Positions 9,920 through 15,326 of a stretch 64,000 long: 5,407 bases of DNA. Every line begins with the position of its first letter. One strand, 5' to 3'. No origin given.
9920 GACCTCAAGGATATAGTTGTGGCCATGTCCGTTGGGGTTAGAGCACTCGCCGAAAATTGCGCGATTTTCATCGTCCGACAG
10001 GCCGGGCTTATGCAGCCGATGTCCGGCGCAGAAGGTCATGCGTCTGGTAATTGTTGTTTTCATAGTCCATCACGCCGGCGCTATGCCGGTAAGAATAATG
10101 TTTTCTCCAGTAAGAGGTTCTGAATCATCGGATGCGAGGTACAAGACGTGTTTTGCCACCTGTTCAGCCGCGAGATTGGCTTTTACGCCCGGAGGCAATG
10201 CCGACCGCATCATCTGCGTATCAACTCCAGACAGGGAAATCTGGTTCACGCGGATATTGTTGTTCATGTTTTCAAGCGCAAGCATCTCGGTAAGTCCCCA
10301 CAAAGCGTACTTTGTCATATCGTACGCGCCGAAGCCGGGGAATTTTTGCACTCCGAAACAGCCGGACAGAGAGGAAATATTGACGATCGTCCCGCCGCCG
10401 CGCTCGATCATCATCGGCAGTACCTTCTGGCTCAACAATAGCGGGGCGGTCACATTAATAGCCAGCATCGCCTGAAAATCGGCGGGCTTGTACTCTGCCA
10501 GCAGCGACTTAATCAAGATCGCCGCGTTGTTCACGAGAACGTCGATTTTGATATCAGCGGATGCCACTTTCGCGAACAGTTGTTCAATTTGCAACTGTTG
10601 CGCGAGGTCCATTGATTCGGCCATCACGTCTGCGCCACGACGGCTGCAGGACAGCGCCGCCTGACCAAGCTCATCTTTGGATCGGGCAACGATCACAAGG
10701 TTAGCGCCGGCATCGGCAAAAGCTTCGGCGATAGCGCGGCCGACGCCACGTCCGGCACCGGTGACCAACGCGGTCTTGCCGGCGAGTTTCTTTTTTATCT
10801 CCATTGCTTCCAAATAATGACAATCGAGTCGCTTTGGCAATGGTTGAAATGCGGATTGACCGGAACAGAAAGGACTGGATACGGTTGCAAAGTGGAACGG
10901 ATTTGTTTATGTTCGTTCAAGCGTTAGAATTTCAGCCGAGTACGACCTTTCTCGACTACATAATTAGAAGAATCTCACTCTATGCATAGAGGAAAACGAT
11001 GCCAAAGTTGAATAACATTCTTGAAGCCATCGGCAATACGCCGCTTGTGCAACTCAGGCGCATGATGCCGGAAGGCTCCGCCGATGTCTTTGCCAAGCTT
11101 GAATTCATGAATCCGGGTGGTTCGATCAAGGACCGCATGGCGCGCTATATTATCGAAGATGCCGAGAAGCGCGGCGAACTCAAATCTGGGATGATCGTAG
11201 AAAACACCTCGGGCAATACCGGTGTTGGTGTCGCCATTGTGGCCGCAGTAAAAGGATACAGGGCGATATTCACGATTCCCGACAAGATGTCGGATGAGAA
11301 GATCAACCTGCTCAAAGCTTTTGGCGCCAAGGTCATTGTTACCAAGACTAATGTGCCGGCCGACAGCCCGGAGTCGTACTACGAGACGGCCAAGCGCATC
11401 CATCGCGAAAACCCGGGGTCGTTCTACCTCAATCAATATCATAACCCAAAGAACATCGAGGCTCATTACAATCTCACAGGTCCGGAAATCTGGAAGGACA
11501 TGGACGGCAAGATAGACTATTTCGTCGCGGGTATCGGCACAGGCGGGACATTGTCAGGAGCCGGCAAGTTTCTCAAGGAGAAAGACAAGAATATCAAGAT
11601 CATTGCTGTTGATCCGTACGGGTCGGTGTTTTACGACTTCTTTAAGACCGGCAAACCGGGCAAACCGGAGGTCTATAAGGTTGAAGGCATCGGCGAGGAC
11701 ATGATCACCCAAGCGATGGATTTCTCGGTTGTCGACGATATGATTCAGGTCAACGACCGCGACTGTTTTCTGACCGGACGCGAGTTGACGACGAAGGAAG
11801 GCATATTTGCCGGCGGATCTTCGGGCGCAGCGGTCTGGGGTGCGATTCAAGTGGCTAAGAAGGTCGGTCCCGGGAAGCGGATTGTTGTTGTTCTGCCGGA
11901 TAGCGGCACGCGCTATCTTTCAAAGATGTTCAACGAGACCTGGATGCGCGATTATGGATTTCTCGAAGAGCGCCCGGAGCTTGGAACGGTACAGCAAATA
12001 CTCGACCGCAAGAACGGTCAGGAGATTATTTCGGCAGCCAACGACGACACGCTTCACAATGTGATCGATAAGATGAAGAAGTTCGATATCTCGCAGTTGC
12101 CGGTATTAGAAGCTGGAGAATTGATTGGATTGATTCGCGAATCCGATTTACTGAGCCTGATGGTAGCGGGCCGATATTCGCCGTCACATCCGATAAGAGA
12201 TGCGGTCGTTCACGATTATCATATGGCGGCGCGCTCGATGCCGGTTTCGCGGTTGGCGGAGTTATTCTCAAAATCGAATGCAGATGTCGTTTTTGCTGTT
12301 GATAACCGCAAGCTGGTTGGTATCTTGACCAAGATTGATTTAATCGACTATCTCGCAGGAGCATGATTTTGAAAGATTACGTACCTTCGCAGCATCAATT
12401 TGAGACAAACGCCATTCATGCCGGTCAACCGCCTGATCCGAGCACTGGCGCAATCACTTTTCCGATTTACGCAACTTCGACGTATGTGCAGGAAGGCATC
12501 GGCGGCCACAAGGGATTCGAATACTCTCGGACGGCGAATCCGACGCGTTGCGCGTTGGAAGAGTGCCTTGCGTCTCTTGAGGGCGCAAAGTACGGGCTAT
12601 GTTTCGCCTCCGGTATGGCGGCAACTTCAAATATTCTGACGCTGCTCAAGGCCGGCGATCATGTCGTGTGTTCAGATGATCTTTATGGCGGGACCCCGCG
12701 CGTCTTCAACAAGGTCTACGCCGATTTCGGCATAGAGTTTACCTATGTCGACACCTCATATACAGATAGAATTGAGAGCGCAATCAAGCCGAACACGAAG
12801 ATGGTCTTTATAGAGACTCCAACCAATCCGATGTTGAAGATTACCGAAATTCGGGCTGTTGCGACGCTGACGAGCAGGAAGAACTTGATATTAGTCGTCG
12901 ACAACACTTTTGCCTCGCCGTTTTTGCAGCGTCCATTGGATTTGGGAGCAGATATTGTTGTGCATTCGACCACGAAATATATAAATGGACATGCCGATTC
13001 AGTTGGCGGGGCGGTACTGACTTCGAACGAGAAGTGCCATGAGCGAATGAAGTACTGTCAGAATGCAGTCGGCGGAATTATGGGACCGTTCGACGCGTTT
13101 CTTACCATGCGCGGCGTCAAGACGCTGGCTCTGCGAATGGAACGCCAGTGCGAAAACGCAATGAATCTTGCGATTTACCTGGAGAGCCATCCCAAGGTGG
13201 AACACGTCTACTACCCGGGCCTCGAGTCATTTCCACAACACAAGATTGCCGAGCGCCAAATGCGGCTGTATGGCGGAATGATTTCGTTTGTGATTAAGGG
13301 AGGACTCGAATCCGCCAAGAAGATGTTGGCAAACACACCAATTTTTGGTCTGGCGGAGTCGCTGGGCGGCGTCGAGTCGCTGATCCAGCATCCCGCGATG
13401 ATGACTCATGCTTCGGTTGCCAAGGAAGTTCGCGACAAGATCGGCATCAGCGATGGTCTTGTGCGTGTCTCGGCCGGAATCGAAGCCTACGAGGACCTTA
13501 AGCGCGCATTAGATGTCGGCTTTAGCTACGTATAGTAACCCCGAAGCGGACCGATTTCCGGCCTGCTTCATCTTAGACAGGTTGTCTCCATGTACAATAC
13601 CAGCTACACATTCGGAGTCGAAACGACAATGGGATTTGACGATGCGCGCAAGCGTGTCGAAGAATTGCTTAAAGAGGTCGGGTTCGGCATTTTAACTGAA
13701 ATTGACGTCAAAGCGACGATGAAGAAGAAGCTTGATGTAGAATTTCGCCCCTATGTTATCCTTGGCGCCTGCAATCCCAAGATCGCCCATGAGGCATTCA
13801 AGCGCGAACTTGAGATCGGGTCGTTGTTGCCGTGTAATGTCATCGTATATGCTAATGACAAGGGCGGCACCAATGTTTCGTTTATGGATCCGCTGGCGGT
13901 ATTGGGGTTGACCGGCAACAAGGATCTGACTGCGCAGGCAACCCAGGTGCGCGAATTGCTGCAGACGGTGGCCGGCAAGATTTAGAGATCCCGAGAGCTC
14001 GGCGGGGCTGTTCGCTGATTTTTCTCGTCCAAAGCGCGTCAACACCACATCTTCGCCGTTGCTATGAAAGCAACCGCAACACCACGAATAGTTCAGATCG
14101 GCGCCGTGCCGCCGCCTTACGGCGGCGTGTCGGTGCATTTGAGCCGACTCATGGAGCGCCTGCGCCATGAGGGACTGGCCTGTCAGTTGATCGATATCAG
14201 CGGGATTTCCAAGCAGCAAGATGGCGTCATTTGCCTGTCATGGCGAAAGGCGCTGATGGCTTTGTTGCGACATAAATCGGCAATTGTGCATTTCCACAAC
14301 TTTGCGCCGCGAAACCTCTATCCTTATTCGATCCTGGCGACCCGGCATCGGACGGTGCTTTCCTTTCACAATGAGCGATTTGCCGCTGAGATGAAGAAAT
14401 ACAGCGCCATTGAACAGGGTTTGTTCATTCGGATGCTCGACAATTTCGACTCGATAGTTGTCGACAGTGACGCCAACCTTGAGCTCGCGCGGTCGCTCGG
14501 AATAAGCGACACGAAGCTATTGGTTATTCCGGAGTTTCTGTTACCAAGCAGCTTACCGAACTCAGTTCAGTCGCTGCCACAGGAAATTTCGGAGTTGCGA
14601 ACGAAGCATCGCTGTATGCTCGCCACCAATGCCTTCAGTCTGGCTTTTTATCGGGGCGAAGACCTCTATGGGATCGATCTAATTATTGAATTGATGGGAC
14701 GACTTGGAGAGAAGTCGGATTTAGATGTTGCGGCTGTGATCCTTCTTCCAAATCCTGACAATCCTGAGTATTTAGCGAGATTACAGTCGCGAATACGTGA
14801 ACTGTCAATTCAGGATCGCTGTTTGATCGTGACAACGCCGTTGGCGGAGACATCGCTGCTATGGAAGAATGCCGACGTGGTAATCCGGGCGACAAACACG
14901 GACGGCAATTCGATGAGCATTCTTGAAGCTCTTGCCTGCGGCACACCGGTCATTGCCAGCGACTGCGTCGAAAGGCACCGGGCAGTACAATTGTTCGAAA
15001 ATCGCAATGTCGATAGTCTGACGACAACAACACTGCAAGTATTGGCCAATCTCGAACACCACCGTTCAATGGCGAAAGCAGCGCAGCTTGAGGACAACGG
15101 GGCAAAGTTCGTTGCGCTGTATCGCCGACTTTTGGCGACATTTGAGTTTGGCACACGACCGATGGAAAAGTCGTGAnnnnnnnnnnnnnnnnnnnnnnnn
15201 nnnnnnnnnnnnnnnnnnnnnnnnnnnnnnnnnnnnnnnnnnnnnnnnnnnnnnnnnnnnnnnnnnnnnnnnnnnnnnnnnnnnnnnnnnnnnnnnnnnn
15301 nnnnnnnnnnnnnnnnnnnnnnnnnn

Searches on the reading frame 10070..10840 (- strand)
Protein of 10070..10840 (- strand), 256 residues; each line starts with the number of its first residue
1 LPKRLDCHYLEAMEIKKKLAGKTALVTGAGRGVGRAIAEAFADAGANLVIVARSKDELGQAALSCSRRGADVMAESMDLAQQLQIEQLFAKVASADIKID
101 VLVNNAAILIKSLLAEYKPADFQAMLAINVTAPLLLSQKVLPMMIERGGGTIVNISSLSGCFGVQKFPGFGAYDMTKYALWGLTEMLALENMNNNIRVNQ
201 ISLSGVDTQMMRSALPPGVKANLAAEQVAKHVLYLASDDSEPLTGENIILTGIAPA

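Call 103: search_protein_families(library=pfam, proteins=[window:10070-10840:-], max_evalue=0.00001)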
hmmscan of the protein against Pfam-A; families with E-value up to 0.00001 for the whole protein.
window:10070-10840:- (256 aa): 4 families
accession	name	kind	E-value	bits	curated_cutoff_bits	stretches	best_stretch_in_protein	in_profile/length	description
PF00106.31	adh_short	-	6e-48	163.4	26.6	1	22-213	1-189/195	short chain dehydrogenase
PF13561.12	adh_short_C2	-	8.4e-42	143.8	27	1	28-250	1-231/236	Enoyl-(Acyl carrier protein) reductase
PF08659.16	KR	-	6e-13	49.5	22.6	1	23-165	2-144/180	KR domain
PF23441.1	SDR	-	1.4e-07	31.6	27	1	17-232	3-220/258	SDR-like rossmann domain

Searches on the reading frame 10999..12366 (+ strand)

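Call 103: search_protein_families(library=pfam, proteins=[window:10999-12366:+], max_evalue=0.00001)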
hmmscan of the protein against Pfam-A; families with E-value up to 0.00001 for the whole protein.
window:10999-12366:+ (455 aa): 2 families
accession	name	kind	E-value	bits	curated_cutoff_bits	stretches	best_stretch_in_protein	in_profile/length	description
PF00291.31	PALP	-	7.7e-79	265.5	35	1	8-301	2-295/295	Pyridoxal-phosphate dependent enzyme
PF00571.33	CBS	-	9.5e-16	58.3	24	1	342-388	8-55/57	CBS domain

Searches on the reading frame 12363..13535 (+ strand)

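Call 103: search_protein_families(library=pfam, proteins=[window:12363-13535:+], max_evalue=0.00001)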
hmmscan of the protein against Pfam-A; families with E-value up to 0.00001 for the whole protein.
window:12363-13535:+ (390 aa): 2 families
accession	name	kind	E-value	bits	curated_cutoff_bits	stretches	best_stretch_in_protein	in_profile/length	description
PF01053.26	Cys_Met_Meta_PP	-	5.4e-151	502.9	27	1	14-387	1-380/381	Cys/Met metabolism PLP-dependent enzyme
PF00155.27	Aminotran_1_2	-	1.1e-06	28.5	19.7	1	64-185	46-190/361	Aminotransferase class I and II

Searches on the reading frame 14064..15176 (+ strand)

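Call 103: search_protein_families(library=pfam, proteins=[window:14064-15176:+], max_evalue=0.00001)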
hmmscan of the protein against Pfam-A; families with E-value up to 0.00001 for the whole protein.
window:14064-15176:+ (370 aa): 3 families
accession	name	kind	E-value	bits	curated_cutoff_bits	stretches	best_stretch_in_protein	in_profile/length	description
PF13692.12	Glyco_trans_1_4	-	1.5e-11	45.2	27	1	203-329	16-142/142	Glycosyl transferases group 1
PF00534.26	Glycos_transf_1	-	2.1e-11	44.1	26.4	1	199-341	25-170/172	Glycosyl transferases group 1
PF13439.12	Glyco_transf_4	-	2.5e-07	31.3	28.5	0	55-156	56-163/170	Glycosyltransferase Family 4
